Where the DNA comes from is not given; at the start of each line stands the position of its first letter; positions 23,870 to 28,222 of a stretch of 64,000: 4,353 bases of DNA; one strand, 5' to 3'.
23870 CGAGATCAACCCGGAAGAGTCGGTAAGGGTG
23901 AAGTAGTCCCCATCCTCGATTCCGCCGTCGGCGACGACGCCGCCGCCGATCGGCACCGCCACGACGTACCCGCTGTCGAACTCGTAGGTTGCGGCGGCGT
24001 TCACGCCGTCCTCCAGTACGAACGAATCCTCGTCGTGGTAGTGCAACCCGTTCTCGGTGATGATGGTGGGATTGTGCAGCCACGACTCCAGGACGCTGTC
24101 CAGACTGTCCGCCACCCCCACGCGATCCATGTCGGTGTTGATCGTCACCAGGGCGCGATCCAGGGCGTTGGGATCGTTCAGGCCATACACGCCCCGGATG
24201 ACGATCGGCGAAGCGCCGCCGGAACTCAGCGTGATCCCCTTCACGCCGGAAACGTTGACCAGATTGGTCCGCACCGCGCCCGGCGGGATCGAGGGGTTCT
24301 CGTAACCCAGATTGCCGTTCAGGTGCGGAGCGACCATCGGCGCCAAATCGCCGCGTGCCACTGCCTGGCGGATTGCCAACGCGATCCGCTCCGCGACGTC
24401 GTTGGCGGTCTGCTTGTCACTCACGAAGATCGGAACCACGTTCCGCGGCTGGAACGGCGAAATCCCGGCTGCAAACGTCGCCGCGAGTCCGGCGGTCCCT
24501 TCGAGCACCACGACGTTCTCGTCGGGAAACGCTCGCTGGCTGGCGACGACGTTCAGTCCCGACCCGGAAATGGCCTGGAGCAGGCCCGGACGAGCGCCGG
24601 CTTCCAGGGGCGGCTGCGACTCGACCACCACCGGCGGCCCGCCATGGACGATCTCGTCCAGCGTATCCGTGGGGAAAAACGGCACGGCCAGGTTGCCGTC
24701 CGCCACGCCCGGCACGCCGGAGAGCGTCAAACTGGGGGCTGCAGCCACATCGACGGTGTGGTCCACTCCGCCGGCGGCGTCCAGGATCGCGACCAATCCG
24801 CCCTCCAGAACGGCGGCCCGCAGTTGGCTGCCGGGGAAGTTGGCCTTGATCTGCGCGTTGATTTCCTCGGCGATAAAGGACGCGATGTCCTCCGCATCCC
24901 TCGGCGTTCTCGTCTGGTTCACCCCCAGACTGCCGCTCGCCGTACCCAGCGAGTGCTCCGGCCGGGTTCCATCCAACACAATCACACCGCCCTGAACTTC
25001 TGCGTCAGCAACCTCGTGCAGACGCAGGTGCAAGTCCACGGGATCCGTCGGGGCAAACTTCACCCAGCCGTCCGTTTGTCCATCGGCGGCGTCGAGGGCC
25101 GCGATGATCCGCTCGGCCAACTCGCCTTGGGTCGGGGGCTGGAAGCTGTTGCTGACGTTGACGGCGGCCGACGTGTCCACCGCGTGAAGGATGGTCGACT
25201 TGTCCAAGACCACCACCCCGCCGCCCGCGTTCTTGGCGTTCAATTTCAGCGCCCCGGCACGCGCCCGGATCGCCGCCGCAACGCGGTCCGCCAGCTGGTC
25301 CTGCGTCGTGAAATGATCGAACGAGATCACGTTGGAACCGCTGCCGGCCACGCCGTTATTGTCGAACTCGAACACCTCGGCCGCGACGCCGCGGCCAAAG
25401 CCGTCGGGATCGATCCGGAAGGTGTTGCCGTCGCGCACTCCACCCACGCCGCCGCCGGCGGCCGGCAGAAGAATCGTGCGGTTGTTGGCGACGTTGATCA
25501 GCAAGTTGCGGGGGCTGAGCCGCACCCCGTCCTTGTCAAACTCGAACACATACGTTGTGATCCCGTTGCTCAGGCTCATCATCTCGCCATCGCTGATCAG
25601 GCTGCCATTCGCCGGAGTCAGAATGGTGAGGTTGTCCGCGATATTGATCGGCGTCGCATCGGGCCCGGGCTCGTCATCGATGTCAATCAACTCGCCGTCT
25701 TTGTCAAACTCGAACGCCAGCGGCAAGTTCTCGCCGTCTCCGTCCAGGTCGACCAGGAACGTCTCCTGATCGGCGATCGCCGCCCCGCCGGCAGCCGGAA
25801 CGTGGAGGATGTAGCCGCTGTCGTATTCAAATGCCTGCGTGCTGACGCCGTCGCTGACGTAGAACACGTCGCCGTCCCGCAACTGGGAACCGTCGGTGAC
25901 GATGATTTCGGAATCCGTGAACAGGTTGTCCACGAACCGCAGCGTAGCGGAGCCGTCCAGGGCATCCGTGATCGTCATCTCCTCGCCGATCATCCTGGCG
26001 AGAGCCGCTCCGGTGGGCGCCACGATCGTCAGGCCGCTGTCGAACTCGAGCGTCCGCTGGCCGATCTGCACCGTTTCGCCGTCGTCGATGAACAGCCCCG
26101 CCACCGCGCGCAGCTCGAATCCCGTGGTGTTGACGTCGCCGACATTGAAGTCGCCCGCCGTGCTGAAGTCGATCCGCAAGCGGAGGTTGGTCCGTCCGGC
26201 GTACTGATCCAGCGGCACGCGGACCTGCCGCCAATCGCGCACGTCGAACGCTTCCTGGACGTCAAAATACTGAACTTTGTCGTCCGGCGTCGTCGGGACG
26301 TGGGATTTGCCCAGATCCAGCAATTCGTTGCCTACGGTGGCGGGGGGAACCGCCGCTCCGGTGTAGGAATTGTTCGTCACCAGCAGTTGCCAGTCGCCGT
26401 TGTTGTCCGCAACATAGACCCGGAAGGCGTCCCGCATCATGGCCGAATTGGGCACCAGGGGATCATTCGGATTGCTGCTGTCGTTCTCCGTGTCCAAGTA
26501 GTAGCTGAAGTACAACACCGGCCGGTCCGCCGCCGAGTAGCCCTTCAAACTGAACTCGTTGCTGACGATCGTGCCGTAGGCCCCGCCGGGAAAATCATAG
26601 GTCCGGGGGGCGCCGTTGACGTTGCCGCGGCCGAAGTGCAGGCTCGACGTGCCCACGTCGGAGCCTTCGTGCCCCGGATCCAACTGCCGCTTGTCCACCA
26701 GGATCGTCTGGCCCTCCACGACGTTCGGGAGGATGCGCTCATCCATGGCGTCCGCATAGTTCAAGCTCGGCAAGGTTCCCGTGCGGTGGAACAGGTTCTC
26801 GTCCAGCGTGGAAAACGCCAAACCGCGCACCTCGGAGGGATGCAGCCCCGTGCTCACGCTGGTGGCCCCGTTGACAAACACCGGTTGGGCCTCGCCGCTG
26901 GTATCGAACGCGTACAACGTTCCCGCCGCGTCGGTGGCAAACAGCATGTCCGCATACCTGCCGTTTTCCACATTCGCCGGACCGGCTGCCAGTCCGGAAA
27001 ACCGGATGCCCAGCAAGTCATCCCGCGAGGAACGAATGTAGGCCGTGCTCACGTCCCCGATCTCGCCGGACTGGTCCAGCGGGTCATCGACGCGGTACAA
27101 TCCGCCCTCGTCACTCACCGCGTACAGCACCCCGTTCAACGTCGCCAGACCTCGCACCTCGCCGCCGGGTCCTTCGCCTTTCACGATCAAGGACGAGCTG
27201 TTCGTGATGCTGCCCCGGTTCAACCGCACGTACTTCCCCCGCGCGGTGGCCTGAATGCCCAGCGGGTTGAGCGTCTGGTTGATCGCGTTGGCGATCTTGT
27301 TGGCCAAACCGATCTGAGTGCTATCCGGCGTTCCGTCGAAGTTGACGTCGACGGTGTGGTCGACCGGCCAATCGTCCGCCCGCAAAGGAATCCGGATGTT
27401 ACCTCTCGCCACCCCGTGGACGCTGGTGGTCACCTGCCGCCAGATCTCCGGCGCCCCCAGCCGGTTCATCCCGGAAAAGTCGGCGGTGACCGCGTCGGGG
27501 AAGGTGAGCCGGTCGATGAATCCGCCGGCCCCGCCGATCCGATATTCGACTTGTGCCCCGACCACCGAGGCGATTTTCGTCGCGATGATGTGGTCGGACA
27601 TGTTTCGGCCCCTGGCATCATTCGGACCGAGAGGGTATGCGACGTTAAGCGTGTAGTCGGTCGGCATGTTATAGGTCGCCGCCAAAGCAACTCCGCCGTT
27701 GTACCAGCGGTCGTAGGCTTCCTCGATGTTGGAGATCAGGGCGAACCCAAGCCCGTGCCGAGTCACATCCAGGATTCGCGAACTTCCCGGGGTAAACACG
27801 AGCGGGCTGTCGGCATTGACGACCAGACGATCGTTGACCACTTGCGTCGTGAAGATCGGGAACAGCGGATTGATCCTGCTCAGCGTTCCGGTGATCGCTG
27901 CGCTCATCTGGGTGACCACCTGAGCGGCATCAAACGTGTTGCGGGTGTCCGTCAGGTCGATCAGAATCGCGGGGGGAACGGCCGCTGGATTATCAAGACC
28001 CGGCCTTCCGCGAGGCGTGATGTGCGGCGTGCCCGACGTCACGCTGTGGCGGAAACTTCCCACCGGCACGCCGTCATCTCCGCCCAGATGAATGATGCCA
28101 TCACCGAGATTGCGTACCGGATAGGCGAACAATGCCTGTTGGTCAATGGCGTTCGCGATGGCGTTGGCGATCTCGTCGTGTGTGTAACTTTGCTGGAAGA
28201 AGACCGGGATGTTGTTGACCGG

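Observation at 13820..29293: About 30 copies of an unrecognised ~100-aa bipartite module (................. hairpin + IAxxIxxAI helix + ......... strand)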

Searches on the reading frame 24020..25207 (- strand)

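Call 57: search_protein_families(library=pfam, proteins=[window:24020-25207:-], max_evalue=1)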
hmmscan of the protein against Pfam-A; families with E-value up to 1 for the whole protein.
window:24020-25207:- (396 aa): 1 family
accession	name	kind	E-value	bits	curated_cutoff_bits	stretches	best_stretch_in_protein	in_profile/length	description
PF14187.11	DUF4310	-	0.11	12.6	27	1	121-162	59-99/209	Domain of unknown function (DUF4310)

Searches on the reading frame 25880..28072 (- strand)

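Call 57: search_protein_families(library=pfam, proteins=[window:25880-28072:-], max_evalue=1)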
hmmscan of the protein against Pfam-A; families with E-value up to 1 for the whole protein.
window:25880-28072:- (731 aa): 1 family
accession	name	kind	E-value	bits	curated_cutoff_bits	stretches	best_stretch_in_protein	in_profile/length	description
PF14517.12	Tachylectin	-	0.18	12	29.8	0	310-411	88-177/230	Tachylectin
